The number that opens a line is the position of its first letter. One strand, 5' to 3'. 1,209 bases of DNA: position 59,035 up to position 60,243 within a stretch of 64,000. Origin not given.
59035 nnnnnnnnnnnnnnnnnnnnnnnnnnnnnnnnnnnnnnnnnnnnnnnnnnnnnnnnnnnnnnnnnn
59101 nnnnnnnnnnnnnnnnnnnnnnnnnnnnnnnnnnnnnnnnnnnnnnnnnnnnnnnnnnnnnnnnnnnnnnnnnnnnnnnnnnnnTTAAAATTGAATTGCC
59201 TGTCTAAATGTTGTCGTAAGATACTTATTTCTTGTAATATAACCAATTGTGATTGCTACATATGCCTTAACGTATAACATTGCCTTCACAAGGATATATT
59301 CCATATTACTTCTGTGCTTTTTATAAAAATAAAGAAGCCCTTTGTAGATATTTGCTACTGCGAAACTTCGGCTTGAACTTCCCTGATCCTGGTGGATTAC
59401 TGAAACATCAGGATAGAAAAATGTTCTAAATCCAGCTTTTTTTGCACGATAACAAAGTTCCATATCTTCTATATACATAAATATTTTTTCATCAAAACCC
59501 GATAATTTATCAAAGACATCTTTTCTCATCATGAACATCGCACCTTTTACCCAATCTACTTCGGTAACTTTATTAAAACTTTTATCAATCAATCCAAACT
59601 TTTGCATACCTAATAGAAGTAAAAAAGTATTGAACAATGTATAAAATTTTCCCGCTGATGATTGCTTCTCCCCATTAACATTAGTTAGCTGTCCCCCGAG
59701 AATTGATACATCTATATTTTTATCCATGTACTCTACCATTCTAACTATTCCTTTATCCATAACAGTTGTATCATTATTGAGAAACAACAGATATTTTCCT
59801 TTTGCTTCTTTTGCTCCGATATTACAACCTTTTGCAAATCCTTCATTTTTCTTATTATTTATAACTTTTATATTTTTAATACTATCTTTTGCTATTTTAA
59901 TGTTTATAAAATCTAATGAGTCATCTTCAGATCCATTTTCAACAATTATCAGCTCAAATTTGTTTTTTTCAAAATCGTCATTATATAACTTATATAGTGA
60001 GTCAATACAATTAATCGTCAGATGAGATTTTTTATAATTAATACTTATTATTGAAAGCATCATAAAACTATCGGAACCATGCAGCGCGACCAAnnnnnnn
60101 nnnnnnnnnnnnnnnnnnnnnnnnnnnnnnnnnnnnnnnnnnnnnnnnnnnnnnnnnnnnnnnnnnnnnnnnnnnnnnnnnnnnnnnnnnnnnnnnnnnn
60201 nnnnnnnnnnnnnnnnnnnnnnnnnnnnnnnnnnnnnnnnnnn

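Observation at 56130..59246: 1038-aa fusion membrane protein with an N-terminal Wzy_C domain: candidate O-oligosaccharyltransferase or polymerase with an unknown second membrane domain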

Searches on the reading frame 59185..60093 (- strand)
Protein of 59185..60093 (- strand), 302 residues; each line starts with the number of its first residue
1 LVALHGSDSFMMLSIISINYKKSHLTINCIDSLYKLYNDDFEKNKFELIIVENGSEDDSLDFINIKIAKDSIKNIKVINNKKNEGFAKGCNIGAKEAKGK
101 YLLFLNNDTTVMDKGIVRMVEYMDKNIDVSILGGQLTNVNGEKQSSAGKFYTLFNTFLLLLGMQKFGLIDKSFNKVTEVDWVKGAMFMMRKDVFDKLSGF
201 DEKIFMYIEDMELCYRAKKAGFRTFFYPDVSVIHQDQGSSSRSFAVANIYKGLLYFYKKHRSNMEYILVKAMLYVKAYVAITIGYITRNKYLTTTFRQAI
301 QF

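Call 3: search_protein_families(library=pfam, proteins=[window:59185-60093:-], max_evalue=1)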
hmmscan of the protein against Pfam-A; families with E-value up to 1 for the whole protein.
window:59185-60093:- (302 aa): 6 families
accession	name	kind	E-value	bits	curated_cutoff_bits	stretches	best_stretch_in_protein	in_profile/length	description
PF00535.33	Glycos_transf_2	-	6.5e-22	78.7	23.3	1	14-196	1-166/168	Glycosyl transferase family 2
PF13641.12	Glyco_tranf_2_3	-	1e-13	52.3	27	1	45-238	30-215/230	Glycosyltransferase like family 2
PF13632.12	Glyco_trans_2_3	-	6.2e-09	36.4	27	1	102-236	2-124/198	Glycosyl transferase family group 2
PF13712.12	Glyco_tranf_2_5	-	6.4e-09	36.3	27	1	65-226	22-179/210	Glycosyltransferase like family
PF02709.20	Glyco_transf_7C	-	0.00052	20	23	1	183-228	20-66/78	N-terminal domain of galactosyltransferase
PF13506.12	Glyco_transf_21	-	0.001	19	21.7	1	90-243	22-161/174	Glycosyl transferase family 21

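Call 67: search_protein_families(library=ncbifam, proteins=[window:59185-60093:-], max_evalue=0.001)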
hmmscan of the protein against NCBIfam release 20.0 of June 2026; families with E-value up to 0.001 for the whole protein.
window:59185-60093:- (302 aa): 19 families
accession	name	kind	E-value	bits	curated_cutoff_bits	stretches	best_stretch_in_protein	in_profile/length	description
NF041875.1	EPS_EpsD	equivalog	2.5e-19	69.8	370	1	33-251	18-224/325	exopolysaccharide biosynthesis glycosyltransferase EpsD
TIGR03965.1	mycofact_glyco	equivalog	9.9e-17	60.9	280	1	36-276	96-323/467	mycofactocin biosynthesis glycosyltransferase MftF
TIGR01556.1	rhamnosyltran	subfamily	4e-15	55.7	200.55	1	39-292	15-252/281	rhamnosyltransferase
TIGR03937.1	PgaC_IcaA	equivalog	7e-15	54.9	422.3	1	13-229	47-245/407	poly-beta-1,6-N-acetyl-D-glucosamine synthase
TIGR04283.1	glyco_like_mftF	equivalog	3.7e-13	49.6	182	1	41-224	24-175/221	TIGR04283 family arsenosugar biosynthesis glycosyltransferase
TIGR03111.1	glyc2_xrt_Gpos1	hypoth_equivalog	1.3e-11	44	363.95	1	14-216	52-247/439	TIGR03111 family XrtG-associated glycosyltransferase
NF047683.1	TeichurnBiosyTuaG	equivalog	2.9e-11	43.5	400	1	12-126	7-114/252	teichuronic acid biosynthesis protein TuaG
NF041394.1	GtaseAglG_Halo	equivalog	5.5e-11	42.3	440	1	43-220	30-200/304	glucosyl-dolichyl phosphate glucuronosyltransferase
NF007482.0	PRK10073.1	equivalog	2.6e-10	39.8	423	1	9-130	4-118/334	glycosyltransferase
TIGR04009.1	wcaE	equivalog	9.2e-10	38.2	369.2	1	11-143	1-128/248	colanic acid biosynthesis glycosyltransferase WcaE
NF038302.1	EPS_HpsE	equivalog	5.1e-09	35.5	300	1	20-235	10-223/307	hormogonium polysaccharide biosynthesis glycosyltransferase HpsE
NF053739.1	GlytfEpsEBac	equivalog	1.5e-08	34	450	1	44-139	29-123/265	glycosyltransferase EpsE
NF050819.1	PolSacchBiosHfsG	equivalog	1.2e-07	31.2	500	1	40-135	33-130/302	polysaccharide biosynthesis protein HfsG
NF050050.1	ProtGlycPglI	equivalog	4.1e-07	29.7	500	1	12-141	3-125/306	GalNAc(5)-diNAcBac-PP-undecaprenol beta-1,3-glucosyltransferase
NF038299.1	EPS_HpsN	equivalog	2.1e-06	26.9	425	1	13-239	3-225/317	hormogonium polysaccharide biosynthesis glycosyltransferase HpsN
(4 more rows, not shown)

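Call 68: search_solved_structures(query=window:59185-60093:-, max_evalue=0.01)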
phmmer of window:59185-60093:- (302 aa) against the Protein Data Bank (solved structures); distinct sequences matched with E-value up to 0.01: 10.
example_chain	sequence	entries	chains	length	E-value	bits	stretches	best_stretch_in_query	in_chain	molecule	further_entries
5tze_C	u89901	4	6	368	1.1e-06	31.6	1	25-145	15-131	Glycosyl transferase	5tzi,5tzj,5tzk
6p61_A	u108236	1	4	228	1.5e-06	31.2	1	18-115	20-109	Glycosyltransferase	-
5tz8_A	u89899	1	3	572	2.4e-06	30.5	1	26-144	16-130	Glycosyl transferase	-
8bz4_A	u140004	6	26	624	1.3e-05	28.1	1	39-141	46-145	Glycosyltransferase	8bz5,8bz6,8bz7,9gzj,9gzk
8bz8_A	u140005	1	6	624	1.5e-05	28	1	39-141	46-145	Glycosyltransferase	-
3l7i_A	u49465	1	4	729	2.5e-05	27.2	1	13-121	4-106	Teichoic acid biosynthesis protein F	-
3l7j_A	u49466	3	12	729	2.5e-05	27.2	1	13-121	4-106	Teichoic acid biosynthesis protein F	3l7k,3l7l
3l7m_A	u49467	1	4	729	2.5e-05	27.2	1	13-121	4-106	Teichoic acid biosynthesis protein F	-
5hea_A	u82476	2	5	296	0.00032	23.6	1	11-133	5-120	Putative glycosyltransferase (GalT1)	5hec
3bcv_A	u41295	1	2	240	0.003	20.4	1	46-114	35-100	Putative glycosyltransferase protein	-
